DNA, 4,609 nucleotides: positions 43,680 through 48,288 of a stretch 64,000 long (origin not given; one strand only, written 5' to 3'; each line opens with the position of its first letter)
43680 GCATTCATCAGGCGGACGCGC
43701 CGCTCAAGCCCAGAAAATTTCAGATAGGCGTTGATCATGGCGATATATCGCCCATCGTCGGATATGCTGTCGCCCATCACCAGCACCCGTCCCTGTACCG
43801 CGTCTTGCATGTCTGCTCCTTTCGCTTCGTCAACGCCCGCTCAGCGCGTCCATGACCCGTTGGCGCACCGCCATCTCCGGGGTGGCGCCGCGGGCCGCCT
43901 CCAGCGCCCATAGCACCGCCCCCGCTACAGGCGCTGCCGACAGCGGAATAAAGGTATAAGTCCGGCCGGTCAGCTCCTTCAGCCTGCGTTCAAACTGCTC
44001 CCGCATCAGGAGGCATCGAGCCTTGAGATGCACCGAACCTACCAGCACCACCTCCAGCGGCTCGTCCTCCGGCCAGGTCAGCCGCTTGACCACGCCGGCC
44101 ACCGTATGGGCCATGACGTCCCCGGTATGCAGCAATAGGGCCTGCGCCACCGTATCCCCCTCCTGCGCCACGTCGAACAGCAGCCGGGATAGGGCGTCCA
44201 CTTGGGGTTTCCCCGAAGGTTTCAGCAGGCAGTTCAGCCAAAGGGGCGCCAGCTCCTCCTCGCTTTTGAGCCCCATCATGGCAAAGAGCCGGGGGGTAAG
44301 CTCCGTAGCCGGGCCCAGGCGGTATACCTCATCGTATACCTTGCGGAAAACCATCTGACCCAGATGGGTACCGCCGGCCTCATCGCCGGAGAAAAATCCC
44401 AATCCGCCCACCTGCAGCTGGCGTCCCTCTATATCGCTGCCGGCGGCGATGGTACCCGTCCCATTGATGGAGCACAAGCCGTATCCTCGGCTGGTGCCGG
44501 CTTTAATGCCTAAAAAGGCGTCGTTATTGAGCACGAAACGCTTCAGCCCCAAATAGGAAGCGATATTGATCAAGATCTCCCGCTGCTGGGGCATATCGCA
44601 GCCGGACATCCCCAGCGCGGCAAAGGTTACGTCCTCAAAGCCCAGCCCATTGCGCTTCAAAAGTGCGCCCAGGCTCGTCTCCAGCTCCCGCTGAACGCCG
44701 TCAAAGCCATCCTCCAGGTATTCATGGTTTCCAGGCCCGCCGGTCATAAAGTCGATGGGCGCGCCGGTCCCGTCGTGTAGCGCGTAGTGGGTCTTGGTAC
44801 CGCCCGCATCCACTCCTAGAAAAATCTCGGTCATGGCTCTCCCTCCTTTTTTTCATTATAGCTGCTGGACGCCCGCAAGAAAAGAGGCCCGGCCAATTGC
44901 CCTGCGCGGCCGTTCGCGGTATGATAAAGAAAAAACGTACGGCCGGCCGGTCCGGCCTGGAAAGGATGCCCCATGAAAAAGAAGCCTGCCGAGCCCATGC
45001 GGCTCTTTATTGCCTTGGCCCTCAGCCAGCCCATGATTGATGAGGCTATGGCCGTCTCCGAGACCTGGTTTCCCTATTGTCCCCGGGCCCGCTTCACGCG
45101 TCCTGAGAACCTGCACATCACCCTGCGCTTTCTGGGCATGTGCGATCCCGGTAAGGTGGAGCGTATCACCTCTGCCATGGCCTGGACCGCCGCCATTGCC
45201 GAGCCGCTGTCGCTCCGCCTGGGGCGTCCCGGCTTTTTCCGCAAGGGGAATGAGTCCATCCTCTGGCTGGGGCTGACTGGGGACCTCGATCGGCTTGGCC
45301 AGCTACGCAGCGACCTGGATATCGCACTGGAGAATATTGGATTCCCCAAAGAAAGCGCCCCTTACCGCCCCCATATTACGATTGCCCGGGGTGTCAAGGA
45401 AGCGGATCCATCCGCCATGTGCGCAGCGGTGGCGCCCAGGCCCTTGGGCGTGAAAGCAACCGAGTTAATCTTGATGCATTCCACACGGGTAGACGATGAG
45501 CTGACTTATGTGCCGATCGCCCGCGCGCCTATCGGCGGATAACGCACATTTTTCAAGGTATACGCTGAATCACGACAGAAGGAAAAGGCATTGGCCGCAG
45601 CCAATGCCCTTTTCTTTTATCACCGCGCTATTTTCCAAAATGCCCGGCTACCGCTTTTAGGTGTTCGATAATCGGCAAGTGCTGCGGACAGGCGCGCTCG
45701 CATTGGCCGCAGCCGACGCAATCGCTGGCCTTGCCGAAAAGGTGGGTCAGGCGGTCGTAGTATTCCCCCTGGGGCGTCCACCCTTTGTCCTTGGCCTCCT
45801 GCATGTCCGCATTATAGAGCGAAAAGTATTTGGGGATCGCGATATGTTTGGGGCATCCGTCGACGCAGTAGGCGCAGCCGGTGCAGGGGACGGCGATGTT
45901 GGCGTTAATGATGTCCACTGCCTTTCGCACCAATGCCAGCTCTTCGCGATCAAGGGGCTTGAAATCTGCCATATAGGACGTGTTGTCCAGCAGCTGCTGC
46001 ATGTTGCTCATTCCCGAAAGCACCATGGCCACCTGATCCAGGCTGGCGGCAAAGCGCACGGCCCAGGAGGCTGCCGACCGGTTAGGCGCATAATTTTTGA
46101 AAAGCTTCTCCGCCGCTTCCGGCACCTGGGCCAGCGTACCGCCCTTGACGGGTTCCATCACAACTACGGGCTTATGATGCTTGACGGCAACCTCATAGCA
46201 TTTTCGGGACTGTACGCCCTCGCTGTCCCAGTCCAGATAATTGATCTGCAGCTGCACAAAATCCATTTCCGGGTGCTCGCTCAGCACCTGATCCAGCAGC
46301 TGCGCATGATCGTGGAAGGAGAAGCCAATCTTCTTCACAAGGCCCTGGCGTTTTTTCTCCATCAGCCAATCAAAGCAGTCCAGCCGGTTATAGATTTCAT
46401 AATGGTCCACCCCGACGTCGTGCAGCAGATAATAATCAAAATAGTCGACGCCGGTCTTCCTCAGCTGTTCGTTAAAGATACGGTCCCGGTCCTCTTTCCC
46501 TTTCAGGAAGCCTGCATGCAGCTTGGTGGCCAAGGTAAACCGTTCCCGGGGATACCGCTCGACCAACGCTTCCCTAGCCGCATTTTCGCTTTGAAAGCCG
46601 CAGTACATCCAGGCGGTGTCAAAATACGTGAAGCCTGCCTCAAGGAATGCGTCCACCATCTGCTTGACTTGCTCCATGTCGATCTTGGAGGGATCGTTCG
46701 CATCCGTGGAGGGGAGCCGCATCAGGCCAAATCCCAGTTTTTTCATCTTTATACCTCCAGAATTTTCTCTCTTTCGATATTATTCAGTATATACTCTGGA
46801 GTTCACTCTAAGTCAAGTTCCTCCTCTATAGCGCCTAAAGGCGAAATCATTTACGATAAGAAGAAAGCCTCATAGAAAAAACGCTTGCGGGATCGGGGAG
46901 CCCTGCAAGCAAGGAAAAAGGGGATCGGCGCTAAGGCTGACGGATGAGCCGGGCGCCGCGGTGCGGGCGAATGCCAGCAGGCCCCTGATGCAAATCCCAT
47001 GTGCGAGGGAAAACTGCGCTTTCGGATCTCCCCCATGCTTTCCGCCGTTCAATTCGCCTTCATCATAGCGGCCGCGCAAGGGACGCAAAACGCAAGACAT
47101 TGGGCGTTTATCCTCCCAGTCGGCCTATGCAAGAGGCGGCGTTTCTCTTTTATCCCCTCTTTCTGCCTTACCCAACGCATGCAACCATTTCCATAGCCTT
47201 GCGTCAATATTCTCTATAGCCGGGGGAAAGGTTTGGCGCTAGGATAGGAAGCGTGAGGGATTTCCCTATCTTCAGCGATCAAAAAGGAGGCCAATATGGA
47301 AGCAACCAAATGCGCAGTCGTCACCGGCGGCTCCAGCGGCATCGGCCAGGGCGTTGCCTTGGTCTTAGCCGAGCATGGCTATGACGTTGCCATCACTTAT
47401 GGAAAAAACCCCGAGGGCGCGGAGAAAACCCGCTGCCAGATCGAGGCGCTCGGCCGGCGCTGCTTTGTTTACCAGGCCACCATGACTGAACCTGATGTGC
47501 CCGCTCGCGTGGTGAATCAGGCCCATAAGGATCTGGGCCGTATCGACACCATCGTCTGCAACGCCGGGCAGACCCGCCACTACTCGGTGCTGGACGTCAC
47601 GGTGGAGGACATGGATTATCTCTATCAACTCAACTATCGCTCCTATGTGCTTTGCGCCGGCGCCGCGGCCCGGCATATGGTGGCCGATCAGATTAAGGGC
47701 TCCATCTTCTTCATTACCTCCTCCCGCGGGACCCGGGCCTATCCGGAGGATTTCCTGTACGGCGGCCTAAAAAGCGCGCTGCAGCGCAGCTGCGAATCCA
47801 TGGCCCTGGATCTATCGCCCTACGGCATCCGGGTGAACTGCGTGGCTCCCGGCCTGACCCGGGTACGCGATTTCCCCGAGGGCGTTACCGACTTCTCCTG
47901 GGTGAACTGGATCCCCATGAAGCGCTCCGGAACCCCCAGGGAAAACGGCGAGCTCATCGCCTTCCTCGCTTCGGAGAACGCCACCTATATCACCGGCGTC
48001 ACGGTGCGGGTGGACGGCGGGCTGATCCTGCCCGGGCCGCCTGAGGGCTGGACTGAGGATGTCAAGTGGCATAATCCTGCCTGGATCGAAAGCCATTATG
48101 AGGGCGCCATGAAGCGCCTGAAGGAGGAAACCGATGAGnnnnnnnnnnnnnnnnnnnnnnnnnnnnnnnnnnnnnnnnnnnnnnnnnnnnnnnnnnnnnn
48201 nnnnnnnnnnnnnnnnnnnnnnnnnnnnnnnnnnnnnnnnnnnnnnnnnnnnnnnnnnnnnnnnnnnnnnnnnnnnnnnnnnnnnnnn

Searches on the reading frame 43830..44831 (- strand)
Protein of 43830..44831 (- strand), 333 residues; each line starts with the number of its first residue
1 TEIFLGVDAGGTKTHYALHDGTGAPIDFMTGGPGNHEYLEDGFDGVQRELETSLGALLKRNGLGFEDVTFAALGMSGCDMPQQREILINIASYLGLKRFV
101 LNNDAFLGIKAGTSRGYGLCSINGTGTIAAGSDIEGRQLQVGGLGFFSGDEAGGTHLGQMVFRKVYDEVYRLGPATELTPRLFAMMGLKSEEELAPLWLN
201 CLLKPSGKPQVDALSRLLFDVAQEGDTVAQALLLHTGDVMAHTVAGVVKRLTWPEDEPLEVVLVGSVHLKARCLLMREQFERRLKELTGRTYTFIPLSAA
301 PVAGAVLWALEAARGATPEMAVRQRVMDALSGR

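Call 23: search_protein_families(library=pfam, proteins=[window:43830-44831:-], max_evalue=0.00001)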
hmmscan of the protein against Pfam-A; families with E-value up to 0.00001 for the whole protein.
window:43830-44831:- (333 aa): 1 family
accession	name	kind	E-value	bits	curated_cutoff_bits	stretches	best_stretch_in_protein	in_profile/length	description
PF01869.26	BcrAD_BadFG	-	1.7e-19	70.9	31.5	1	5-309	1-271/271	BadF/BadG/BcrA/BcrD ATPase family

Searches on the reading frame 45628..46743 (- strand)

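Call 23: search_protein_families(library=pfam, proteins=[window:45628-46743:-], max_evalue=0.00001)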
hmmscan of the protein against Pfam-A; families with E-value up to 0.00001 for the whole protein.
window:45628-46743:- (371 aa): 9 families
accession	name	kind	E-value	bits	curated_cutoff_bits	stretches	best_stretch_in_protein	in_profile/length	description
PF00248.27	Aldo_ket_red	-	4.8e-48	164.1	24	1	2-276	1-290/291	Aldo/keto reductase family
PF13187.11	Fer4_9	-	3.3e-10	40.2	27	1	287-355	2-50/52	4Fe-4S dicluster domain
PF13534.11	Fer4_17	-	9.4e-10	39.3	22.2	1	287-356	2-60/61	4Fe-4S dicluster domain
PF12838.12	Fer4_7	-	6.9e-08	33.3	27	1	287-354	2-50/52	4Fe-4S dicluster domain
PF13183.11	Fer4_8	-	9.3e-08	32.9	27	1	286-355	4-67/68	4Fe-4S dicluster domain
PF17179.9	Fer4_22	-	1.3e-06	29.6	27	0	338-355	77-94/95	4Fe-4S dicluster domain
PF12797.12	Fer4_2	-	2.4e-06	27.6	24.5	0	338-353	6-21/22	4Fe-4S binding domain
PF13237.11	Fer4_10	-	3.8e-06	27.2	25.5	0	286-353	8-53/53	4Fe-4S dicluster domain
PF13746.11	Fer4_18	-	9.3e-06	26.3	27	0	265-308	39-82/114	4Fe-4S dicluster domain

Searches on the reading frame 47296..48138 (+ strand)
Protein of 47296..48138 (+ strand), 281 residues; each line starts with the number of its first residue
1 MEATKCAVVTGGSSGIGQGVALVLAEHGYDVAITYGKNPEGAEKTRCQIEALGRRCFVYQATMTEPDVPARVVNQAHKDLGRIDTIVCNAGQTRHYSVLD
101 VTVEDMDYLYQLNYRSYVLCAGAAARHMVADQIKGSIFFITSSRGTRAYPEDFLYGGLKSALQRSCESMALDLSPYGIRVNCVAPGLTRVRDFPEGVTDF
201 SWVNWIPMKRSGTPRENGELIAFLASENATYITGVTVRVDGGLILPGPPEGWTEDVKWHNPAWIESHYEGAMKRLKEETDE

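Call 23: search_protein_families(library=pfam, proteins=[window:47296-48138:+], max_evalue=0.00001)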
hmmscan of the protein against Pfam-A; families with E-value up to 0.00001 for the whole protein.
window:47296-48138:+ (281 aa): 3 families
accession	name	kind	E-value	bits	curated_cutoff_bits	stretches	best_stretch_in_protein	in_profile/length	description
PF13561.12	adh_short_C2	-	9.6e-49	166.5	27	1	14-243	6-235/236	Enoyl-(Acyl carrier protein) reductase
PF00106.31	adh_short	-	1.4e-41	142.6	26.6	1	5-189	1-183/195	short chain dehydrogenase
PF08659.16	KR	-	9.1e-09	35.9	22.6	1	8-111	4-110/180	KR domain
